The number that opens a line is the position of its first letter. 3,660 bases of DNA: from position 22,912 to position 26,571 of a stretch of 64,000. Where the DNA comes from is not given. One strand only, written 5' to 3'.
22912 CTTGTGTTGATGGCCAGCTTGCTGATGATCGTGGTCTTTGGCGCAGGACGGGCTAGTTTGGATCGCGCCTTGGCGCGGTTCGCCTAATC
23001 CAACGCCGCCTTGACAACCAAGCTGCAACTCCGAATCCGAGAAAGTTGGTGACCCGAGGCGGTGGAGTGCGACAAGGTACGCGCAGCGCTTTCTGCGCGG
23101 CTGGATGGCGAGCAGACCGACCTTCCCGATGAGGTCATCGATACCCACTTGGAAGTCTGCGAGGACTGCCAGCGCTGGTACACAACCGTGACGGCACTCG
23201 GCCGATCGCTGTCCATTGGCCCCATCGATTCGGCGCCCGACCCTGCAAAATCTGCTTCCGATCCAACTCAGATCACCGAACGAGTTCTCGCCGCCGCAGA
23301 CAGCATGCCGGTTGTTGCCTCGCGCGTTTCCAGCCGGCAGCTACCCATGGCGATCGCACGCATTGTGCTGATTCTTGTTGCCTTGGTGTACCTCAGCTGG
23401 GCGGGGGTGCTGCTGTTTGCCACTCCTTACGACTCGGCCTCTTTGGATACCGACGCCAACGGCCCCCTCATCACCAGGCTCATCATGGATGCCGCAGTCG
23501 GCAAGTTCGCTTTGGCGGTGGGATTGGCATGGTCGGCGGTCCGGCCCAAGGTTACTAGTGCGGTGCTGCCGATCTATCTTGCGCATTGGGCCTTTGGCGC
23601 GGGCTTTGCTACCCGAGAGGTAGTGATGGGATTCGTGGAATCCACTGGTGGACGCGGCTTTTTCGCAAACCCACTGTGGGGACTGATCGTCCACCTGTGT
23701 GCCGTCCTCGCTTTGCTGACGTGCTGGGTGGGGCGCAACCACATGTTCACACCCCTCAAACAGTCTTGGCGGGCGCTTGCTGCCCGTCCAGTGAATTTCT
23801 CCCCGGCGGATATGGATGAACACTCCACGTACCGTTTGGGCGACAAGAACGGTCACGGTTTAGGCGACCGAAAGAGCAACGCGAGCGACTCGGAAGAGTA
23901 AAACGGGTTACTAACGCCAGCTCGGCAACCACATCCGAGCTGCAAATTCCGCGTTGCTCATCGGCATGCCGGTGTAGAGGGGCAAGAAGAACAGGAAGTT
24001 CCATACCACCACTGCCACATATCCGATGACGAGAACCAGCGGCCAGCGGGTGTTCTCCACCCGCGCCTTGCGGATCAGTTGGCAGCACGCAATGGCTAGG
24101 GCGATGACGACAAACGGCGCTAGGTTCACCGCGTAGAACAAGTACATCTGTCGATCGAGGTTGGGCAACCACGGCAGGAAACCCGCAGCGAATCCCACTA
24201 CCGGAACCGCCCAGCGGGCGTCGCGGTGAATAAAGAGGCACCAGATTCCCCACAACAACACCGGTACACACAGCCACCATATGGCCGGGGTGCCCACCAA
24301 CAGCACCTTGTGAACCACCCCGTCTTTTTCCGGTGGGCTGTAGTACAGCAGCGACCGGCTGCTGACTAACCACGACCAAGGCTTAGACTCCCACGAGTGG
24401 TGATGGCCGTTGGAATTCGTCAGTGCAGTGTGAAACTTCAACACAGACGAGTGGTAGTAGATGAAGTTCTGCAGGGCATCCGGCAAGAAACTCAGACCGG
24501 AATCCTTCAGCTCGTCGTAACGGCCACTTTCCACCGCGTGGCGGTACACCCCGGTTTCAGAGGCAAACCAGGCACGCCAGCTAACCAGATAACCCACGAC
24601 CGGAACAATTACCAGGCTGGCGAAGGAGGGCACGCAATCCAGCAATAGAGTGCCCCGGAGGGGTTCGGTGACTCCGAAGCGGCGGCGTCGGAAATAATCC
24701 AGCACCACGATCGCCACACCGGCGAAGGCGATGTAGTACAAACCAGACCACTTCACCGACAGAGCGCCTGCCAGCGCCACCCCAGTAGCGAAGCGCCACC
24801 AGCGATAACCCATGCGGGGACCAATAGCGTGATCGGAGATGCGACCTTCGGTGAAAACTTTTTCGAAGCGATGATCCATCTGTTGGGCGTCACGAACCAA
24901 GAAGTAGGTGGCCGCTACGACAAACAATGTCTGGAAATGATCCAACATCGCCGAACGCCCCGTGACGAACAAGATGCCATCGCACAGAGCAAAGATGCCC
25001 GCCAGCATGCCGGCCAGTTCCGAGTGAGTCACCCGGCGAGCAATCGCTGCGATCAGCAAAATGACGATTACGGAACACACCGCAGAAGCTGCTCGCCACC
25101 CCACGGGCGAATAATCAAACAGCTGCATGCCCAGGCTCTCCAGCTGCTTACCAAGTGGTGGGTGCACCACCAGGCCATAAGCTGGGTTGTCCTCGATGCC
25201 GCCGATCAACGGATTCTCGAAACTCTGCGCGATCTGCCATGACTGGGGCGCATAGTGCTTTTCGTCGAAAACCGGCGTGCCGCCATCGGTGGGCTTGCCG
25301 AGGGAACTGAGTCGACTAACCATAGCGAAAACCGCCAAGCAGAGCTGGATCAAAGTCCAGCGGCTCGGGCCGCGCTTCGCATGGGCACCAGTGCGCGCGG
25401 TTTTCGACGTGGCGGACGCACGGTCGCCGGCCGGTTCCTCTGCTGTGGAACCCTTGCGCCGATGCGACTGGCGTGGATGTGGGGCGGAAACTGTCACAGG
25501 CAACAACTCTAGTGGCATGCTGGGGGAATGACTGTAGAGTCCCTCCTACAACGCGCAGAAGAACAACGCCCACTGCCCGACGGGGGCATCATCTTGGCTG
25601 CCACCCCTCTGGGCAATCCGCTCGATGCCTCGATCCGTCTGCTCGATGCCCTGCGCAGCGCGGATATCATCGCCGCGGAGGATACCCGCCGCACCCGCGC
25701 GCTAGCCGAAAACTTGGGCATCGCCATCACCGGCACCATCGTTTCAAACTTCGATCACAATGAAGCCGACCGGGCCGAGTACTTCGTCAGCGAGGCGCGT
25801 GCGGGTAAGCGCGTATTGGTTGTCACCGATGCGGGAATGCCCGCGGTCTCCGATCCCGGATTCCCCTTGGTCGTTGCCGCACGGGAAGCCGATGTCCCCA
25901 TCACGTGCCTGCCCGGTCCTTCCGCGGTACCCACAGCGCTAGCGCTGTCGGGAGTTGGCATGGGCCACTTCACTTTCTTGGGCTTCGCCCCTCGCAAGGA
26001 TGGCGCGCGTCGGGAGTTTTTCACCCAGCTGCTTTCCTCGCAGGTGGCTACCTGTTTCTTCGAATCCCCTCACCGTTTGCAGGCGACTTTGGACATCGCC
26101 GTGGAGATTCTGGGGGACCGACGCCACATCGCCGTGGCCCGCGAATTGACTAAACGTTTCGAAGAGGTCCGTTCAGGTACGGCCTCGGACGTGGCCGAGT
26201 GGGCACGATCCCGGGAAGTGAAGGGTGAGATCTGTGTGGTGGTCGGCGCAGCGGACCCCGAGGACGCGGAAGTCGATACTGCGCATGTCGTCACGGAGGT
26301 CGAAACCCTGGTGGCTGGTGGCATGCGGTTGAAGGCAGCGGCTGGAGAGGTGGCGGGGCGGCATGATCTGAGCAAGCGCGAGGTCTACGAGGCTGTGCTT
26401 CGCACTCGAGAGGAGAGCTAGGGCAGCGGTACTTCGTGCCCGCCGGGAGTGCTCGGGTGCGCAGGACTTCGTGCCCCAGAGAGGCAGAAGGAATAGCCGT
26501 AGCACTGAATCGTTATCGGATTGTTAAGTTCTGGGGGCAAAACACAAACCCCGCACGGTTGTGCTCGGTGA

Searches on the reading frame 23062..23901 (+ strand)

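Call 39: search_protein_families(library=pfam, proteins=[window:23062-23901:+], max_evalue=0.00001)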
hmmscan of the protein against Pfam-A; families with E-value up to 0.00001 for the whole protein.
window:23062-23901:+ (279 aa): 1 family
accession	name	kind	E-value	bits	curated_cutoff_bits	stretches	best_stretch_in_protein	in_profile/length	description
PF13490.11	zf-HC2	-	1.4e-07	31.9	22.2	1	3-37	1-35/35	Putative zinc-finger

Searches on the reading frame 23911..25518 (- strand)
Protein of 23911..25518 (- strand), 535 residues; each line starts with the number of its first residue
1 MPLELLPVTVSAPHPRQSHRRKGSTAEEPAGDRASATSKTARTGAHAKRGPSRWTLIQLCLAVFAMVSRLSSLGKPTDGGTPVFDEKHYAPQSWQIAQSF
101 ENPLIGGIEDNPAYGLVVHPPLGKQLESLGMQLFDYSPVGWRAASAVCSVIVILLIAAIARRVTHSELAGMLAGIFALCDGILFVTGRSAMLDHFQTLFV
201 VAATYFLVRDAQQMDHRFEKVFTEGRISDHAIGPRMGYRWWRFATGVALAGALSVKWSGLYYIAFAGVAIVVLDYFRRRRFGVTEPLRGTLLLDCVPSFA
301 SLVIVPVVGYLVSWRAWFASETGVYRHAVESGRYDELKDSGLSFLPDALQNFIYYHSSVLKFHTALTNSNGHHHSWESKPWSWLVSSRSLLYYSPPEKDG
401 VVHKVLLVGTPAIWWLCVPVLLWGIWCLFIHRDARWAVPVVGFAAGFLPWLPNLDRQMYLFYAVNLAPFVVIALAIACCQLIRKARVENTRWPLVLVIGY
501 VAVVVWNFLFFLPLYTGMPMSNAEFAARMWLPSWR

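Call 39: search_protein_families(library=pfam, proteins=[window:23911-25518:-], max_evalue=0.00001)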
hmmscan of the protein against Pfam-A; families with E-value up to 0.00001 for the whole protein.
window:23911-25518:- (535 aa): 3 families
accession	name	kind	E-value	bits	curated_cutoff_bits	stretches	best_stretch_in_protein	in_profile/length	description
PF16192.10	PMT_4TMC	-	4.2e-18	66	32.4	1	349-534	2-202/202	C-terminal four TMM region of protein-O-mannosyltransferase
PF13231.12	PMT_2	-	1.7e-11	45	26.1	1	119-213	2-95/160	Dolichyl-phosphate-mannose-protein mannosyltransferase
PF02366.24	PMT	-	1.8e-10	41.3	22.7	1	139-278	83-205/245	Dolichyl-phosphate-mannose-protein mannosyltransferase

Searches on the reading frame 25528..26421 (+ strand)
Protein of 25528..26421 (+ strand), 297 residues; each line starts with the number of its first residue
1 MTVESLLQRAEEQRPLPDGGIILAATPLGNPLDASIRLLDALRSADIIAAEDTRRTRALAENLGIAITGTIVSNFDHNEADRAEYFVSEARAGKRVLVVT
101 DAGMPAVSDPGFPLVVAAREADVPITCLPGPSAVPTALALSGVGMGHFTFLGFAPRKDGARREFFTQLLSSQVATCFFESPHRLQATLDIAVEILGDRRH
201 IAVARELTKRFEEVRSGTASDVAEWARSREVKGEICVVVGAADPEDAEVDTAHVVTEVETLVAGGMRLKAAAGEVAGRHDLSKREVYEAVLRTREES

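Call 39: search_protein_families(library=pfam, proteins=[window:25528-26421:+], max_evalue=0.00001)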
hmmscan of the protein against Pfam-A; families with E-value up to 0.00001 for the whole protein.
window:25528-26421:+ (297 aa): 2 families
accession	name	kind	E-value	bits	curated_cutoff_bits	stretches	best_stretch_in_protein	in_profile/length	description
PF00590.25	TP_methylase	-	1.8e-27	97.1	27.8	1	21-222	2-211/212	Tetrapyrrole (Corrin/Porphyrin) Methylases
PF23016.2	RsmI_C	-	2.9e-06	27.4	27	0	259-292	11-44/46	RsmI C-terminal HTH domain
